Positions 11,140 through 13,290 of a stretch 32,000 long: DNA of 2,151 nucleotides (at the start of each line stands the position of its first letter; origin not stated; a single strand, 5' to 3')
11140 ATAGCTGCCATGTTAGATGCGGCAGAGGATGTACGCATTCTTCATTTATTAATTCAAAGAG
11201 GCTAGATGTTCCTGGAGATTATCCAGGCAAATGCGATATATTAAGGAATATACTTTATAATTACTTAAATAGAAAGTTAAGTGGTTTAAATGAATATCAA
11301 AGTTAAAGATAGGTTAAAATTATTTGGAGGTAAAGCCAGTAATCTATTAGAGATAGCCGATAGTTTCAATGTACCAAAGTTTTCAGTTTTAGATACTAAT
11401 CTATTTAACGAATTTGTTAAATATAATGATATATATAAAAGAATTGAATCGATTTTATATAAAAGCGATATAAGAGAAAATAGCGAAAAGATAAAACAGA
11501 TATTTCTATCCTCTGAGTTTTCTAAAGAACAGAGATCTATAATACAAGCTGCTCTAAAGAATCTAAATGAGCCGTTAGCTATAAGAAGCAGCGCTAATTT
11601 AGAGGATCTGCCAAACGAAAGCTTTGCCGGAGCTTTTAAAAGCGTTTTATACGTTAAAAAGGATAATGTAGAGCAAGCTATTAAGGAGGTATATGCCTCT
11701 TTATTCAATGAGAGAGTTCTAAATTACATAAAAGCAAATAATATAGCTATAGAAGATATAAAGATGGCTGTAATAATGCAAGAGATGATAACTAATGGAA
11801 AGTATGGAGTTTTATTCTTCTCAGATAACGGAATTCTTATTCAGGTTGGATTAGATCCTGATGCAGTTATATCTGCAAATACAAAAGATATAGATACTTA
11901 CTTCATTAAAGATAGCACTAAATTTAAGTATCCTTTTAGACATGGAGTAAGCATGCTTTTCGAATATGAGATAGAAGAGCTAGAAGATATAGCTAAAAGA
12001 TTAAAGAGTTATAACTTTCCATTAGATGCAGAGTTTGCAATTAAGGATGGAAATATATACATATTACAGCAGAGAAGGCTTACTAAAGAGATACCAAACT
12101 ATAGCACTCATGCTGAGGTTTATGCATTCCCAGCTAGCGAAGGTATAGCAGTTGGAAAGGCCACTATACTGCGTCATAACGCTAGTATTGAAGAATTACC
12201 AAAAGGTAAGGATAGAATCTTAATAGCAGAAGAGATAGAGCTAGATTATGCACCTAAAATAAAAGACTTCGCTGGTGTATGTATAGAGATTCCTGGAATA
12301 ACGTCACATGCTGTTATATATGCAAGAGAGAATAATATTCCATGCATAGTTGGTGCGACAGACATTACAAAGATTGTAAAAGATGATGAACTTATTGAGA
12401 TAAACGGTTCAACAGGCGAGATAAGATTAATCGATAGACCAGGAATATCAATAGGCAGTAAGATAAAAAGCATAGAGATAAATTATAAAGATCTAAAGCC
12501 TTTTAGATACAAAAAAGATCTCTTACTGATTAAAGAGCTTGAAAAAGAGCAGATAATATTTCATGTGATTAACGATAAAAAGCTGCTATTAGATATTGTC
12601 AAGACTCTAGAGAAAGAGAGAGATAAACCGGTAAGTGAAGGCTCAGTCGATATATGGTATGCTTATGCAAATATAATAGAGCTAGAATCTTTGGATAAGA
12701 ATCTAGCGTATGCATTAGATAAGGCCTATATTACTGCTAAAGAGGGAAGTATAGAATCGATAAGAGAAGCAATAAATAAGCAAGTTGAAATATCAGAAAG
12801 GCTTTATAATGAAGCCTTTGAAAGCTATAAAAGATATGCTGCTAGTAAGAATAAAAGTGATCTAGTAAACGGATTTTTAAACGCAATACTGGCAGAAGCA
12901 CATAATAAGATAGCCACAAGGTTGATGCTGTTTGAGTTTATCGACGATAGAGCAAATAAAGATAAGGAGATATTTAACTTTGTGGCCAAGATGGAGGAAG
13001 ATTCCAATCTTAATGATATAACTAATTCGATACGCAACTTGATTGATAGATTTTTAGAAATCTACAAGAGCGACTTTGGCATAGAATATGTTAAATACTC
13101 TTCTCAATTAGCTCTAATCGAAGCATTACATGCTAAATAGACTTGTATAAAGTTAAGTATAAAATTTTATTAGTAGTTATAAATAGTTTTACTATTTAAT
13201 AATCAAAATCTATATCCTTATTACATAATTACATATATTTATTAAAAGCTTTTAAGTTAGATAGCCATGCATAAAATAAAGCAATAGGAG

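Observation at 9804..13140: Decayed RiPP-like cassette pairing a radical SAM/SPASM maturase with a PpsA-like phosphohistidine kinase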

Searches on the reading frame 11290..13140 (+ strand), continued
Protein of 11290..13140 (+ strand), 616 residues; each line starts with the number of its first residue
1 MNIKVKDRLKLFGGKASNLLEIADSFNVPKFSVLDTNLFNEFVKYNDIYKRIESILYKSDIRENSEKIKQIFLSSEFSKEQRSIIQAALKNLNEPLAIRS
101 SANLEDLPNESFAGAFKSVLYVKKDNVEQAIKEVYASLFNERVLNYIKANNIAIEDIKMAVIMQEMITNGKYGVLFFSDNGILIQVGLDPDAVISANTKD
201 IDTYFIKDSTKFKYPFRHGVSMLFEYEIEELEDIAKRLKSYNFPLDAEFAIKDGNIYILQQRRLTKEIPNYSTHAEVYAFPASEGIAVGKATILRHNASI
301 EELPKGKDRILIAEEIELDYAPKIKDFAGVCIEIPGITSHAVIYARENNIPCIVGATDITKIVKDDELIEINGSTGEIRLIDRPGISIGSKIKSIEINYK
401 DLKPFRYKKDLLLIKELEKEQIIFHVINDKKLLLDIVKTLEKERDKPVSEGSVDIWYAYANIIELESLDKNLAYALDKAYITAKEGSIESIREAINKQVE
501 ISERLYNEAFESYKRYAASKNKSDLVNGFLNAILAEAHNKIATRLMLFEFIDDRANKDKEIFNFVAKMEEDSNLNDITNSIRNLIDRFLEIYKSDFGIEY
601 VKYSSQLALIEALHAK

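Call 69: search_protein_families(library=padloc, max_evalue=0.01, proteins=[window:11290-13137:+, L005:1161-2486:+, L014:6011-7888:+, L014:8001-9389:+])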
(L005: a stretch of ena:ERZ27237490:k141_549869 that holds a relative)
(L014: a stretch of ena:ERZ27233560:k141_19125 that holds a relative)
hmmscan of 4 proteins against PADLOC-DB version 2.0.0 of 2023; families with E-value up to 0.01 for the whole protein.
window:11290-13137:+ (616 aa): 0 families

L005:1161-2486:+ (442 aa): 3 families
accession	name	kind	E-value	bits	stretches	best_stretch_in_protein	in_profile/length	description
PDLC02903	pVip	-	8.3e-13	46.4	1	101-236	4-132/257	Viperins not associated with kinases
PDLC02904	pVip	-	6.1e-11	40.3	1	103-238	9-138/262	Viperins associated with kinases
PDLC01837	CARF2--CARF_HEPN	-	0.0037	14.6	0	117-159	277-320/380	-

L014:6011-7888:+ (626 aa): 12 families
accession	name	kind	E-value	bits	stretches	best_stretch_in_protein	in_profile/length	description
PDLC04840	PDC-S04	-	1e-22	79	1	30-211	8-196/227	-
PDLC04836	PDC-S04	-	1.3e-22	78.2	1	38-214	30-212/244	-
PDLC04837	PDC-S04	-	2e-19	67.8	1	36-211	28-205/234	-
PDLC03963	SoFic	-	3.5e-18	64.1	1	40-236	63-265/361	-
PDLC04839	PDC-S04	-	4.5e-12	44.1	1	62-212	26-184/205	-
PDLC04966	PDC-S24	-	9.9e-10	35.9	1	119-196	268-343/497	-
PDLC04838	PDC-S04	-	2.4e-05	22.2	1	152-209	125-181/209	-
PDLC04842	PDC-S04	-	0.00026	18.8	1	169-211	110-152/202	-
PDLC04965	PDC-S23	-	0.00072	17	0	164-194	253-283/327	-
PDLC04841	PDC-S04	-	0.0011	16.6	1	156-211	195-250/292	-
PDLC04964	PDC-S23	-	0.0013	16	0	160-192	252-284/331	-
PDLC04963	PDC-S23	-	0.0027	15.2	0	166-194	238-266/312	-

L014:8001-9389:+ (463 aa): 2 families
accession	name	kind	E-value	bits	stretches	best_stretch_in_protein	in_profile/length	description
PDLC02903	pVip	-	1.2e-14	52.5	1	114-252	6-130/257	Viperins not associated with kinases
PDLC02904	pVip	-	4.1e-11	40.9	1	114-258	9-140/262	Viperins associated with kinases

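Call 79: search_protein_families(library=ncbifam, max_evalue=0.00001, proteins=[L005:1161-2486:+, L014:8001-9389:+, L014:6011-7888:+, L007:4640-5998:+])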
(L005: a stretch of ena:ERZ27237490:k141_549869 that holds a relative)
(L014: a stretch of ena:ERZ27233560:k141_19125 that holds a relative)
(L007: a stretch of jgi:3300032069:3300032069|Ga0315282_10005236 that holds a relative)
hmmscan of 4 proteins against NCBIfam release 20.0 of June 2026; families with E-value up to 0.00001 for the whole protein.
L005:1161-2486:+ (442 aa): 44 families (the best 25 are shown)
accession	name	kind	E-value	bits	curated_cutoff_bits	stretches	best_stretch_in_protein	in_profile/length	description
TIGR04064.1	rSAM_nif11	equivalog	6.1e-25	87.8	518.7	1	77-236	58-224/459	nif11-like peptide radical SAM maturase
NF047865.1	rSAM_PapB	equivalog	1.5e-23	83.6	340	1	98-413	4-326/330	PapB family radical SAM/SPASM ranthipeptide maturase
TIGR03978.1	rSAM_paired_1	equivalog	1.1e-20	73.8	370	1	81-275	66-265/466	His-Xaa-Ser system radical SAM maturase HxsB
TIGR03974.1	rSAM_six_Cys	equivalog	1.2e-18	67.2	425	1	70-276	73-282/451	thioether cross-link-forming SCIFF peptide maturase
TIGR03906.1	quino_hemo_SAM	equivalog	4.7e-18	65.1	453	1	99-278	96-282/467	quinohemoprotein amine dehydrogenase maturation protein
NF038107.1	rSAM_NF038107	equivalog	9.7e-16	57.5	600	1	84-420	72-417/444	Cys-every-fifth radical SAM/SPASM peptide maturase CefB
TIGR03942.1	sulfatase_rSAM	equivalog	1.1e-15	57.6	349.45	1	104-286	8-195/363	anaerobic sulfatase maturase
TIGR04068.1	rSAM_ocin_clost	equivalog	1.4e-15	57.1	500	1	97-239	84-235/462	Cys-rich peptide radical SAM maturase CcpM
NF041707.1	rSAM_YhhB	equivalog_domain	8.1e-15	54.6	445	1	106-275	11-190/369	cyclophane-forming radical SAM/SPASM peptide maturase YhhB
TIGR04317.1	W_rSAM_matur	equivalog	7.3e-14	51.6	380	1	98-289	5-193/349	tungsten cofactor oxidoreductase radical SAM maturase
NF041298.1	rSAM_mat_DynA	equivalog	4e-13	49.1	450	1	106-269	10-176/356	dynobactin maturation radical SAM/SPASM protein DynA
TIGR04280.1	geopep_mat_rSAM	hypoth_equivalog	9.4e-13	47.9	400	1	95-221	82-216/428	geopeptide radical SAM maturase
TIGR04115.1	rSAM_Cxxx_rpt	equivalog_domain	2.4e-12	47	350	1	99-308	4-225/359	radical SAM peptide maturase, CXXX-repeat target family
NF038283.1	viperin_w_prok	equivalog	3.7e-12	46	180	1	102-240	7-151/281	viperin family antiviral radical SAM protein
TIGR04403.1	rSAM_skfB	equivalog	5.3e-11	41.9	300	1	89-232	96-236/402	sporulation killing factor system radical SAM maturase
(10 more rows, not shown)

L014:8001-9389:+ (463 aa): 48 families (the best 25 are shown)
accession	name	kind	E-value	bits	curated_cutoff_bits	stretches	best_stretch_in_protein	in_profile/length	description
NF047865.1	rSAM_PapB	equivalog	2e-32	112.8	340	1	107-429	2-320/330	PapB family radical SAM/SPASM ranthipeptide maturase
NF040492.1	not_ScfB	exception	1.4e-25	90.1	855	1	100-441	87-431/450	ScfB-related radical SAM/SPASM orphan maturase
TIGR03974.1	rSAM_six_Cys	equivalog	6.8e-23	81.2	425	1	101-438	90-429/451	thioether cross-link-forming SCIFF peptide maturase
TIGR03906.1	quino_hemo_SAM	equivalog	8e-23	80.8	453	1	100-451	84-438/467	quinohemoprotein amine dehydrogenase maturation protein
TIGR04064.1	rSAM_nif11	equivalog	8.3e-22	77.5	518.7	1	99-298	69-263/459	nif11-like peptide radical SAM maturase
NF038107.1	rSAM_NF038107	equivalog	1.1e-21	77.2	600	1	108-437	85-412/444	Cys-every-fifth radical SAM/SPASM peptide maturase CefB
TIGR04068.1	rSAM_ocin_clost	equivalog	4.2e-20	72.1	500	1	51-257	32-235/462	Cys-rich peptide radical SAM maturase CcpM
TIGR03942.1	sulfatase_rSAM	equivalog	4.7e-19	68.7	349.45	1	114-451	7-348/363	anaerobic sulfatase maturase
TIGR03978.1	rSAM_paired_1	equivalog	5.4e-17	61.7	370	1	31-314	7-286/466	His-Xaa-Ser system radical SAM maturase HxsB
NF041707.1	rSAM_YhhB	equivalog_domain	5.2e-16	58.5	445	1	112-256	6-154/369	cyclophane-forming radical SAM/SPASM peptide maturase YhhB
NF038170.1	lachnocin_rSAM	equivalog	9.5e-16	57.7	550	1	86-299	58-270/440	lachnocin radical SAM maturase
NF041298.1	rSAM_mat_DynA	equivalog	7.4e-15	54.8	450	1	116-437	9-333/356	dynobactin maturation radical SAM/SPASM protein DynA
TIGR04115.1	rSAM_Cxxx_rpt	equivalog_domain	7.9e-15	55.2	350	1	109-437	3-334/359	radical SAM peptide maturase, CXXX-repeat target family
TIGR04317.1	W_rSAM_matur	equivalog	4.5e-14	52.3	380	1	106-257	2-139/349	tungsten cofactor oxidoreductase radical SAM maturase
NF038283.1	viperin_w_prok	equivalog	6.6e-14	51.7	180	1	115-258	9-151/281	viperin family antiviral radical SAM protein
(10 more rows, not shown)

L014:6011-7888:+ (626 aa): 1 family
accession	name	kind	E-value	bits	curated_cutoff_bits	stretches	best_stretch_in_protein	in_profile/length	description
NF041381.1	XopAC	subfamily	4e-09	35.7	450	1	125-204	342-426/451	XopAC/AvrAC family type III secretion system effector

L007:4640-5998:+ (453 aa): 57 families (the best 25 are shown)
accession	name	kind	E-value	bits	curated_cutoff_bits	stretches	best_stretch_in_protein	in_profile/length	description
NF047865.1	rSAM_PapB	equivalog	1.3e-31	110.1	340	1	103-300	4-203/330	PapB family radical SAM/SPASM ranthipeptide maturase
TIGR04064.1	rSAM_nif11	equivalog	6.7e-26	91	518.7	1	102-282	78-260/459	nif11-like peptide radical SAM maturase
TIGR03978.1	rSAM_paired_1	equivalog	4.1e-24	85.2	370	1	110-296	91-281/466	His-Xaa-Ser system radical SAM maturase HxsB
TIGR03942.1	sulfatase_rSAM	equivalog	2.3e-19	69.7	349.45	1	109-302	8-206/363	anaerobic sulfatase maturase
NF038107.1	rSAM_NF038107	equivalog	3e-19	69.1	600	1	103-447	86-434/444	Cys-every-fifth radical SAM/SPASM peptide maturase CefB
TIGR03974.1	rSAM_six_Cys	equivalog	3.8e-19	68.9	425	1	108-287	103-288/451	thioether cross-link-forming SCIFF peptide maturase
TIGR04068.1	rSAM_ocin_clost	equivalog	1.5e-18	66.9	500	1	104-244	86-235/462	Cys-rich peptide radical SAM maturase CcpM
NF041298.1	rSAM_mat_DynA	equivalog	1.3e-17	63.8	450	1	111-298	10-199/356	dynobactin maturation radical SAM/SPASM protein DynA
NF041707.1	rSAM_YhhB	equivalog_domain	2.5e-17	62.9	445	1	111-282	11-192/369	cyclophane-forming radical SAM/SPASM peptide maturase YhhB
TIGR03906.1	quino_hemo_SAM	equivalog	2.9e-17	62.5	453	1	108-292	100-291/467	quinohemoprotein amine dehydrogenase maturation protein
TIGR04280.1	geopep_mat_rSAM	hypoth_equivalog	1.1e-16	60.9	400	1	104-261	86-248/428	geopeptide radical SAM maturase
TIGR04317.1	W_rSAM_matur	equivalog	5.1e-15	55.4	380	1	103-298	5-197/349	tungsten cofactor oxidoreductase radical SAM maturase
TIGR04084.1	rSAM_AF0577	subfamily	1.2e-14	54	225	1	106-288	1-168/347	TIGR04084 family radical SAM/SPASM domain-containing protein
TIGR04115.1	rSAM_Cxxx_rpt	equivalog_domain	1.9e-14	53.9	350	1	104-409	4-321/359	radical SAM peptide maturase, CXXX-repeat target family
TIGR04403.1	rSAM_skfB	equivalog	4.4e-14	52.1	300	1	101-299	103-291/402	sporulation killing factor system radical SAM maturase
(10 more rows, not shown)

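Call 84: find_encoding_contigs(protein=P0131, flank=7000, max_places=1)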
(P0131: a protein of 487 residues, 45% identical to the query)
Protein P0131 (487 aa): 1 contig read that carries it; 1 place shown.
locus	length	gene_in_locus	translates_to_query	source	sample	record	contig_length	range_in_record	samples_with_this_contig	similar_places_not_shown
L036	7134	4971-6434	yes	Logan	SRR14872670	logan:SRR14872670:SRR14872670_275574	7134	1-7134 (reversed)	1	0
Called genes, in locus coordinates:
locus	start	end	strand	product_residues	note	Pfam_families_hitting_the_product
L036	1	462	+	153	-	?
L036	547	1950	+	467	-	-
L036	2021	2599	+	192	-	-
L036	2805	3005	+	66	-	-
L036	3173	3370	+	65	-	-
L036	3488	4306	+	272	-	PF05402:PqqD, PF04055:Radical_SAM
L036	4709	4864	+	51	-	-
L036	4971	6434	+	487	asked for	PF04055:Radical_SAM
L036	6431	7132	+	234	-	?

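Call 85: find_encoding_contigs(protein=P0140, flank=7000, max_places=2)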
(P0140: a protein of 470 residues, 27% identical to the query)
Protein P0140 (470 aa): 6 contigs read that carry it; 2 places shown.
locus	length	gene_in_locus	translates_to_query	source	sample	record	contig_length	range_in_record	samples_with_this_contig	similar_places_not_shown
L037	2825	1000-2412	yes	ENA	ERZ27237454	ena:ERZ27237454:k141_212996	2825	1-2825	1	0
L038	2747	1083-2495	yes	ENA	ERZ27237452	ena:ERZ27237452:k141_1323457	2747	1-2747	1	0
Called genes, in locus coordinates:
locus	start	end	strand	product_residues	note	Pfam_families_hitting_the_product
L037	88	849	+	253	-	-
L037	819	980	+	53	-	-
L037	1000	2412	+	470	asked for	PF04055:Radical_SAM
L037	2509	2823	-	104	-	?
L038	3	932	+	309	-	?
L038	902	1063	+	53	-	-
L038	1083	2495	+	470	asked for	PF04055:Radical_SAM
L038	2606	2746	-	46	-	?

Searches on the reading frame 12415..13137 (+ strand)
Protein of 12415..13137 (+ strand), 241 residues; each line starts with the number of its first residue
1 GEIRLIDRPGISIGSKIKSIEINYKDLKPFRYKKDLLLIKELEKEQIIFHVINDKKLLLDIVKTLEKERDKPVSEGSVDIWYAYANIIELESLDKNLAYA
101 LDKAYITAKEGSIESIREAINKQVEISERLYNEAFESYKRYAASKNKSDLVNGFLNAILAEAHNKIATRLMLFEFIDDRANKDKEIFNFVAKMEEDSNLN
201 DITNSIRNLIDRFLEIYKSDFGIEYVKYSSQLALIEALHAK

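Call 46: search_protein_families(library=pfam, max_evalue=1, proteins=[window:12451-13137:+])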
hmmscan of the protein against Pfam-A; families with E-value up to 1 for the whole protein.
seq(229 aa): 0 families

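Call 56: predict_structure(alignment_id=A4)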
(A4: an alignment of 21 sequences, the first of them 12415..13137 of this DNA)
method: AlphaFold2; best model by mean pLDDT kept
length: 241 residues; sequences in the alignment: 21
mean_pLDDT: 89.6   pTM: 0.85
mean pLDDT of the five models: 89.6, 89.3, 89.2, 88.7, 84.9
residues with pLDDT >= 90: 192; 70-90: 29; 50-70: 3; < 50: 17
segments of 3 or more residues with pLDDT < 50: 1-17
pLDDT, mean of each block of 10 residues (from residue 1): 33 46 89 96 93 93 93 90 94 90 95 97 97 98 96 97 96 90 94 92 97 97 95 93 86
secondary structure, 60 per line:
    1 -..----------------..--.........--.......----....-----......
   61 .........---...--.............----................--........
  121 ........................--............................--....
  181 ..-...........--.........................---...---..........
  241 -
elements in order: E27-32 E35-41 E46-49 H55-69 E73-75 H78-90 H95-110 H113-144 H147-174 H177-182 H184-194 H197-221 H231-240

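Call 60: fold_search(model_id=the predicted structure, library=pdb)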
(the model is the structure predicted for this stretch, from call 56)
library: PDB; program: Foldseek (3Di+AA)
matches with E <= 10: 649; with E <= 0.001: 0
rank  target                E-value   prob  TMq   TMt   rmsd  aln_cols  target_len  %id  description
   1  4waf_B                9.2e-02  0.38  0.22  0.21  32.1       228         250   14  Crystal Structure of a novel tetrahydropyrazolo[1,5-a]pyrazine in an engineered PI3K alpha (released 2014-12-31)
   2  8v8v_D                1.3e-01  0.28  0.22  0.20  32.3       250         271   16  PI3Ka H1047R co-crystal structure with inhibitor in cryptic pocket near H1047R (compound 7). (released 2024-03-20)
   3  8gji_A                1.4e-01  0.69  0.28  0.36   8.9       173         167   18  De novo design of high-affinity protein binders to bioactive helical peptides (released 2024-01-10)
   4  5ul1_B                1.5e-01  0.28  0.22  0.21  32.5       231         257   15  The co-structure of 3-amino-6-(4-((1-(dimethylamino)propan-2-yl)sulfonyl)phenyl)-N-phenylpyrazine-2-carboxamide and a  (released 2017-05-10)
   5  8ts7_B                1.8e-01  0.23  0.22  0.20  32.5       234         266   17  Human PI3K p85alpha/p110alpha (released 2023-11-22)
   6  8ts8_B                2.6e-01  0.20  0.22  0.20  32.0       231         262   15  p85alpha/p110alpha heterodimer H1047R mutant (released 2023-11-22)
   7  8fiq_A                2.6e-01  0.16  0.16  0.20  14.1       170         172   14  Multi-state design of two-state switchable hinge proteins (released 2023-08-16)
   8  8v8i_B                2.7e-01  0.25  0.23  0.25  29.9       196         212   15  PI3Ka H1047R co-crystal structure with inhibitor in cryptic pocket (compound 5). (released 2024-03-20)
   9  5cwl_B                3.1e-01  0.14  0.12  0.17  17.4       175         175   12  Crystal structure of de novo designed helical repeat protein DHR54 (released 2015-12-16)
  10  8xyv_A                3.3e-01  0.94  0.27  0.58   4.9       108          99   17  De novo designed protein 0705-5 (released 2024-10-02)
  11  8tdu_B                3.5e-01  0.21  0.23  0.24  30.9       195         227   14  STX-478, a Mutant-Selective, Allosteric Inhibitor bound to PI3Kalpha (released 2023-09-06)
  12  9lws_B                3.5e-01  0.11  0.16  0.15  29.9       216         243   15  Cryo-EM structure of PI3Kalpha H1047R in complex with compound UCL-TRO-1938 (released 2025-10-15)
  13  7tz7_B                3.6e-01  0.18  0.22  0.20  33.3       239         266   16  PI3K alpha in complex with an inhibitor (released 2022-05-18)
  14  9s99_B                4.0e-01  0.25  0.23  0.27  21.7       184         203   15  CdvB2 filament - high twist, class B (released 2026-01-28)
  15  5uk8_B                4.2e-01  0.18  0.23  0.23  32.3       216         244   15  The co-structure of (R)-4-(6-(1-(cyclopropylsulfonyl)cyclopropyl)-2-(1H-indol-4-yl)pyrimidin-4-yl)-3-methylmorpholine  (released 2017-06-14)
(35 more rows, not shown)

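Call 74: search_protein_representatives(protein=window:12415-13137:+)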
Query: 241 residues. Proteins with E-value up to 0.001 (for the whole library): 7; up to 1e-10: 5; up to 1e-30: 1. The best 7 are listed.
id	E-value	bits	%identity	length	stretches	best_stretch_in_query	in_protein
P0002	2.5e-49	184.4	39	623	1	1-237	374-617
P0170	2.3e-27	112.6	37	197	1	1-174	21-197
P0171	1.8e-20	90.1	28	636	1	1-236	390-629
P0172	1.4e-18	83.9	32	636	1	1-239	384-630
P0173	5.4e-11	59.1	27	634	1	1-238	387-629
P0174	7.0e-07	45.7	25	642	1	1-236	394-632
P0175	6.2e-06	42.6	28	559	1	1-236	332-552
